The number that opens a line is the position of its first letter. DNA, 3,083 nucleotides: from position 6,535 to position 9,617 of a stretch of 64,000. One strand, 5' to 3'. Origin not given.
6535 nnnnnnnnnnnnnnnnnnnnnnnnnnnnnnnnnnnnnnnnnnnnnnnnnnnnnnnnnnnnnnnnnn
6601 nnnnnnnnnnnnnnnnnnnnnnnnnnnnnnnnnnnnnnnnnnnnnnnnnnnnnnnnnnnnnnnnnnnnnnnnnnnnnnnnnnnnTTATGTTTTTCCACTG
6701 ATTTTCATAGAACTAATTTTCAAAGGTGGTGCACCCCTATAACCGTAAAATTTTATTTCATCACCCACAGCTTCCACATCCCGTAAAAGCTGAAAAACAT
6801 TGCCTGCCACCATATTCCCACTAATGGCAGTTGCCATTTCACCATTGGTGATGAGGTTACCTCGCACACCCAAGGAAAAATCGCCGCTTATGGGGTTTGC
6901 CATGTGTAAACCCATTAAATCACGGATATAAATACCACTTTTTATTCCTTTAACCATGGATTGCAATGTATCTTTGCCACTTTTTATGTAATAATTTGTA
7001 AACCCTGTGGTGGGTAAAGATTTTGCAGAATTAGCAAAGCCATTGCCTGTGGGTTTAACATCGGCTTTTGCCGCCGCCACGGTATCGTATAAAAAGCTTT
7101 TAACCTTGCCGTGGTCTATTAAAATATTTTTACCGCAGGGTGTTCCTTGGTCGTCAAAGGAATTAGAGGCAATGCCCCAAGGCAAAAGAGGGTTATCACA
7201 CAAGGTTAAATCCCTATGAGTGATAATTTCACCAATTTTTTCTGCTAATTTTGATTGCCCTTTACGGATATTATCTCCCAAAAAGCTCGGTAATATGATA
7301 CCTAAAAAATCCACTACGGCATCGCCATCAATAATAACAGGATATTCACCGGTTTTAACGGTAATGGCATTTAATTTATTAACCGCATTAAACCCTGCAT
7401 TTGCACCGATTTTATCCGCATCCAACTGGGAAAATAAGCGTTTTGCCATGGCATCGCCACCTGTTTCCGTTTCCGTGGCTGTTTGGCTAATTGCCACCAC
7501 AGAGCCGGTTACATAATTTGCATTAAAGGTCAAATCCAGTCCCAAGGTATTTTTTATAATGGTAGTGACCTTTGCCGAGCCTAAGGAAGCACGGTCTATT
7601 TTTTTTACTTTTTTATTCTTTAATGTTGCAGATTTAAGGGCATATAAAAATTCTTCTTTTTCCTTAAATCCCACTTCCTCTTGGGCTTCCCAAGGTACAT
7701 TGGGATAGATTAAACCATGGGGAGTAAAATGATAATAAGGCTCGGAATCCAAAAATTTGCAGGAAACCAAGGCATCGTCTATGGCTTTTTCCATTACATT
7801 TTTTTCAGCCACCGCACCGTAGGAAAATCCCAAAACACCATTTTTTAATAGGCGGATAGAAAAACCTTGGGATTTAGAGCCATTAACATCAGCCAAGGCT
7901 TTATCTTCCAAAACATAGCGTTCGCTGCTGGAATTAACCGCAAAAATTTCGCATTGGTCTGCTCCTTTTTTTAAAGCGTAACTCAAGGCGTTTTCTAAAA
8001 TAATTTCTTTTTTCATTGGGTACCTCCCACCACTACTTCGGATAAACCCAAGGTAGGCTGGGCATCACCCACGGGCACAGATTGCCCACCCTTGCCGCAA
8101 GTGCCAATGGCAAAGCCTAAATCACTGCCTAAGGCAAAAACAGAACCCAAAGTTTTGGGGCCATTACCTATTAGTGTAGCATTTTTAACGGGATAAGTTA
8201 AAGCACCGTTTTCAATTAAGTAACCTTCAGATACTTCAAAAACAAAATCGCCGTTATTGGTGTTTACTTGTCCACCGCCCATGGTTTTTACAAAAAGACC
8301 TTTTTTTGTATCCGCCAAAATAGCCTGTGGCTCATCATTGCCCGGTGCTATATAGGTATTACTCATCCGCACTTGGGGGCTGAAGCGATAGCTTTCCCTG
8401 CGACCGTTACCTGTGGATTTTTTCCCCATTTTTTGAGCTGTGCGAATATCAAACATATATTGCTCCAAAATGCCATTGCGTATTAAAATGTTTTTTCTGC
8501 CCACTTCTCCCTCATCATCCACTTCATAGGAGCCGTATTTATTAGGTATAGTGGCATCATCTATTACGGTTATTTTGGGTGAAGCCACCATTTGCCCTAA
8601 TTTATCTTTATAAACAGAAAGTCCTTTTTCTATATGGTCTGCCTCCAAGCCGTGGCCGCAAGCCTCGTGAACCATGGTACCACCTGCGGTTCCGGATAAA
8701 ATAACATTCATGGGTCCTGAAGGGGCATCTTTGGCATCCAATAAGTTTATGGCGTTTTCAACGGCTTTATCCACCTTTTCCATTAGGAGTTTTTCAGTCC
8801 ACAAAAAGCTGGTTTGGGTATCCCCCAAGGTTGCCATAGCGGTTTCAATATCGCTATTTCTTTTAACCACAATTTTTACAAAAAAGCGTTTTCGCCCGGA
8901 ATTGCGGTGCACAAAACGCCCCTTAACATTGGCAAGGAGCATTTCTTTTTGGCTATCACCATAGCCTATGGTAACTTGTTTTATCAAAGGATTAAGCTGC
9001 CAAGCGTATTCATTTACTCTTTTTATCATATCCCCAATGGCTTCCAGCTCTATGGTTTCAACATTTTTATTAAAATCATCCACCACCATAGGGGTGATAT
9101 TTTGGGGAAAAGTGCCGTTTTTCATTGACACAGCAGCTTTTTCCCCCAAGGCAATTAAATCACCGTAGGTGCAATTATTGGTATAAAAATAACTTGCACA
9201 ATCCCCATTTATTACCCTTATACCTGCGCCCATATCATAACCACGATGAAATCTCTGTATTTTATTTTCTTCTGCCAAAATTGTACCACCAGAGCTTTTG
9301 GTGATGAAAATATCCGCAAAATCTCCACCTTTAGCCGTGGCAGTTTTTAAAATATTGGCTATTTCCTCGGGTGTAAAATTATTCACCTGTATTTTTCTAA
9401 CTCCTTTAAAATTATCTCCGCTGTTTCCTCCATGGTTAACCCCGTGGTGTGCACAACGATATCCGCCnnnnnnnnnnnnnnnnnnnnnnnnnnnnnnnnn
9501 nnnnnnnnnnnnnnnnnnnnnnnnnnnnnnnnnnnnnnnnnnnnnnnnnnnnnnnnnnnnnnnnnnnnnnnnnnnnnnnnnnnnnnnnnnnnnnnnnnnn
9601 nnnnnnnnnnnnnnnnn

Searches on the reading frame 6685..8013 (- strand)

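Call 78: search_protein_families(library=ncbifam, proteins=[window:6685-8013:-], max_evalue=0.00001)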
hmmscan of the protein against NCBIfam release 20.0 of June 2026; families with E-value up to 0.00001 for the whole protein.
window:6685-8013:- (442 aa): 3 families
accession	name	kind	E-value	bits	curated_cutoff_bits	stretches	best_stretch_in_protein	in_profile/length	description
NF008268.0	PRK11040.1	equivalog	1.6e-30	106.2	438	1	69-441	80-446/446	metalloprotease PmbA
NF040952.1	Arch_mtprotase_TldD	equivalog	3e-30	105.4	635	1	10-422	4-414/443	zinc metalloprotease TldD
NF008006.0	PRK10735.1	equivalog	5.2e-27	94.4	513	1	18-422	33-447/481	metalloprotease TldD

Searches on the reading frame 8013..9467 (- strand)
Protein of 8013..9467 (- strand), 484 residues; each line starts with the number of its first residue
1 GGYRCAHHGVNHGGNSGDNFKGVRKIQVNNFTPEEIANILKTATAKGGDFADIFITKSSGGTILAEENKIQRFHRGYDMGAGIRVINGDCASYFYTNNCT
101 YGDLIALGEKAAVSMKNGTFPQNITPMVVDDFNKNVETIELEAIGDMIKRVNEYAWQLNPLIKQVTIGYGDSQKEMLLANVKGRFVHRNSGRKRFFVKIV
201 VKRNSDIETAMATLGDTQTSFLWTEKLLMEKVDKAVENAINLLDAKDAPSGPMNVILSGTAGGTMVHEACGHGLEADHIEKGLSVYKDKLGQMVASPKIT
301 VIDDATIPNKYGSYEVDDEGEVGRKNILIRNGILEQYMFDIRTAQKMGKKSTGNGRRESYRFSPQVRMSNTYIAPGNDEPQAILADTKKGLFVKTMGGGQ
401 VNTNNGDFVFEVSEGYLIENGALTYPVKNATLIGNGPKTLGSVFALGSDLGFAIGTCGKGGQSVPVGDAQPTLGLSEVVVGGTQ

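Call 78: search_protein_families(library=ncbifam, proteins=[window:8013-9467:-], max_evalue=0.00001)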
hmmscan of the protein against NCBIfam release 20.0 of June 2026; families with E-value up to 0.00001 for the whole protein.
window:8013-9467:- (484 aa): 3 families
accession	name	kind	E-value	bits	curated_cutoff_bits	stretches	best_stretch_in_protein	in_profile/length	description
NF008006.0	PRK10735.1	equivalog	1.8e-84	283.9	513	1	26-483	11-480/481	metalloprotease TldD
NF040952.1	Arch_mtprotase_TldD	equivalog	2e-69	234.5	635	1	38-481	2-443/443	zinc metalloprotease TldD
NF008268.0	PRK11040.1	equivalog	1.2e-16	60.5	438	1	146-450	135-425/446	metalloprotease PmbA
